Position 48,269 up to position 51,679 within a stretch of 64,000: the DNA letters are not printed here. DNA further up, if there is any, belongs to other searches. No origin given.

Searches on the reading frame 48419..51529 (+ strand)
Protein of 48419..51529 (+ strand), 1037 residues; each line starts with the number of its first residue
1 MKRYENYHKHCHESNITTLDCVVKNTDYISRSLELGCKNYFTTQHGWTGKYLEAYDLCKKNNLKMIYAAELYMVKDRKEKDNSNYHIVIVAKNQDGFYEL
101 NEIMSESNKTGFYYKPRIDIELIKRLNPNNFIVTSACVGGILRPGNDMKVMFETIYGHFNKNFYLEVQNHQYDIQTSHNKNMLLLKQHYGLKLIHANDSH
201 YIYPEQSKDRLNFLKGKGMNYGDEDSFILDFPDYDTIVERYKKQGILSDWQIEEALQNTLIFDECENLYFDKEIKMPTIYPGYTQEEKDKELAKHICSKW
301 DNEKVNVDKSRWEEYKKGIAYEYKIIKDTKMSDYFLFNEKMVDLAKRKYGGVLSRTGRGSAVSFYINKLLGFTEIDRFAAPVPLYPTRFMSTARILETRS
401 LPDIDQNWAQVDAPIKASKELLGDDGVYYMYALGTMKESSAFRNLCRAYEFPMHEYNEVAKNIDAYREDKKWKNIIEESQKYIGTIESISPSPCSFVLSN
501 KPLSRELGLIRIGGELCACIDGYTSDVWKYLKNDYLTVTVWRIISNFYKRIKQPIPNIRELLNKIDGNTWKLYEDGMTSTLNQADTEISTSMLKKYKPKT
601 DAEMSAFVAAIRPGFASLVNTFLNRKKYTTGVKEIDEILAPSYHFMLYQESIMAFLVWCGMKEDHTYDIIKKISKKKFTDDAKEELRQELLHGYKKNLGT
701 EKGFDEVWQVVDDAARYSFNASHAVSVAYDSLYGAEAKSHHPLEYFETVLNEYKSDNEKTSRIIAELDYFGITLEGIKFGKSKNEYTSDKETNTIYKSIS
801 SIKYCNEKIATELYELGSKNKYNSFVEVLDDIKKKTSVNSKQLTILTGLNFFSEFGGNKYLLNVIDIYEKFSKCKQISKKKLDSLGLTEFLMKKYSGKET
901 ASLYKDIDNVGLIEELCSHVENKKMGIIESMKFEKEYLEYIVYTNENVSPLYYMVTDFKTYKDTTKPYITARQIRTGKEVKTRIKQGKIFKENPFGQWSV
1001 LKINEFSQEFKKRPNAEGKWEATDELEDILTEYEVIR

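Call 66: search_protein_families(library=phrogs, proteins=[window:48419-51529:+], max_evalue=0.00001)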
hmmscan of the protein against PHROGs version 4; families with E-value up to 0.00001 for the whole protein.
window:48419-51529:+ (1037 aa): 6 families
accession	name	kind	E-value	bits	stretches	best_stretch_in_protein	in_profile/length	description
phrog_405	-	DNA, RNA and nucleotide metabolism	3.7e-220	734.8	1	3-1025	43-1065/1190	DNA polymerase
phrog_7513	-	unknown function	5.5e-45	155.1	1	2-308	9-338/461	-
phrog_11119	-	DNA, RNA and nucleotide metabolism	9.6e-40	137.9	1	749-1036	2-294/299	DNA polymerase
phrog_11165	-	DNA, RNA and nucleotide metabolism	7.3e-28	98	1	309-847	34-605/782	DNA polymerase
phrog_12219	-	DNA, RNA and nucleotide metabolism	2.4e-18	66.8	1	476-892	104-562/823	DNA polymerase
phrog_4335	-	unknown function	2.5e-08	34.5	1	701-824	15-136/421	-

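Call 98: search_dna_similar(query=window:48419-51529:+, collection=phages, mode=protein, max_evalue=1e-20, max_rows=15)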
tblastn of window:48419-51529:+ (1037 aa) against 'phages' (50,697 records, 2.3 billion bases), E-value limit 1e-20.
Records with a match: 309; places in all: 309; records where one place covers at least 80% of the query: 113.
Best place of each record, by identity: <60% 309.
By first word of the organism name: Streptomyces 124; Bacillus 51; Bacteriophage 24; Lactococcus 22; Mycobacterium 19; Corynebacterium 15; Gordonia 7; Clostridioides 6; Rhodococcus 6; Clostridium 5; and 21 more.
By host as written in the record: Streptomyces griseus ATCC 10137 43; - 33; Streptomyces lividans JI 1326 33; Lactococcus lactis 17; Mycobacterium smegmatis mc2 155 15; Corynebacterium vitaeruminis NCIB 9291 13; Bacillus anthracis Sterne 10; Bacillus subtilis 9; and 66 more.
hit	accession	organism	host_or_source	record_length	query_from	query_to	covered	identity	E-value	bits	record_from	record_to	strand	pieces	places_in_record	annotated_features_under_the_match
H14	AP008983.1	Clostridium phage c-st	Clostridium botulinum type C strain ...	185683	3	1035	100%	52.1%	0e+0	1043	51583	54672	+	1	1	DNA Polymerase III alpha chain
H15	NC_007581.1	Clostridium phage c-st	Clostridium botulinum type C strain ...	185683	3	1035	100%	52.1%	0e+0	1043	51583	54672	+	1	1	DNA polymerase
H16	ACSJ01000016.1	Clostridium phage D-1873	Clostridium botulinum D str. 1873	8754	3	1035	100%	52.0%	0e+0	1046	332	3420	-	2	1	DNA Polymerase III alpha chain (x2)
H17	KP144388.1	Geobacillus virus E3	failed fermentation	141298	3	1035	100%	47.7%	0e+0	929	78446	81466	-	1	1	putative DNA polymerase III alpha subunit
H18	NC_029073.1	Geobacillus virus E3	failed fermentation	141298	3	1035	100%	47.7%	0e+0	929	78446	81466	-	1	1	DNA polymerase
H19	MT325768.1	Psychrobacillus phage Perkons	Psychrobacillus psychrodurans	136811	3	1036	100%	45.6%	0e+0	892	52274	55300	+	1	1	DNA polymerase III alpha subunit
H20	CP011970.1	Peptoclostridium phage phiCDIF1296T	Peptoclostridium difficile strain ...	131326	3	1020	98%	44.7%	0e+0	854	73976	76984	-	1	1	putative DNA polymerase III subunit alpha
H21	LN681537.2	Clostridium phage phiCD211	Clostridium difficile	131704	3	1020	98%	44.7%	0e+0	854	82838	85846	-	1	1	DNA Polymerase III alpha subunit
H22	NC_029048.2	Clostridium phage phiCD211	Clostridium difficile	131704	3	1020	98%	44.7%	0e+0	854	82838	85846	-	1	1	DNA polymerase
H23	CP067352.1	Clostridioides phage ES-S-0173-01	Clostridioides sp. ES-S-0173-01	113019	3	1020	98%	44.7%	0e+0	848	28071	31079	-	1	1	record has no annotation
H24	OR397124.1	Clostridioides phage AR1086-1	Clostridioides difficile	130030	3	1020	98%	44.6%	0e+0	852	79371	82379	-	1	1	dnaE1: DNA polymerase III subunit alpha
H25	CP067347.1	Clostridioides phage ES-S-0107-01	Clostridioides sp. ES-S-0107-01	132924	3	1020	98%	44.4%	0e+0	842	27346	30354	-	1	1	record has no annotation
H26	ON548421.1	Bacillus phage vB_BanS-Thrax5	Bacillus anthracis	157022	1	1020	98%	43.1%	0e+0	831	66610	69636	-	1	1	DNA polymerase III alpha subunit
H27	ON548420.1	Bacillus phage vB_BanS-Thrax4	Bacillus anthracis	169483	1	1037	100%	42.3%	0e+0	829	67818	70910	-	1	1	DNA polymerase III alpha subunit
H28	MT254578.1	Bacillus phage Izhevsk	Bacillus cereus VKM B-370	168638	1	1037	100%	42.1%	0e+0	826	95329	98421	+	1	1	DNA polymerase III alpha subunit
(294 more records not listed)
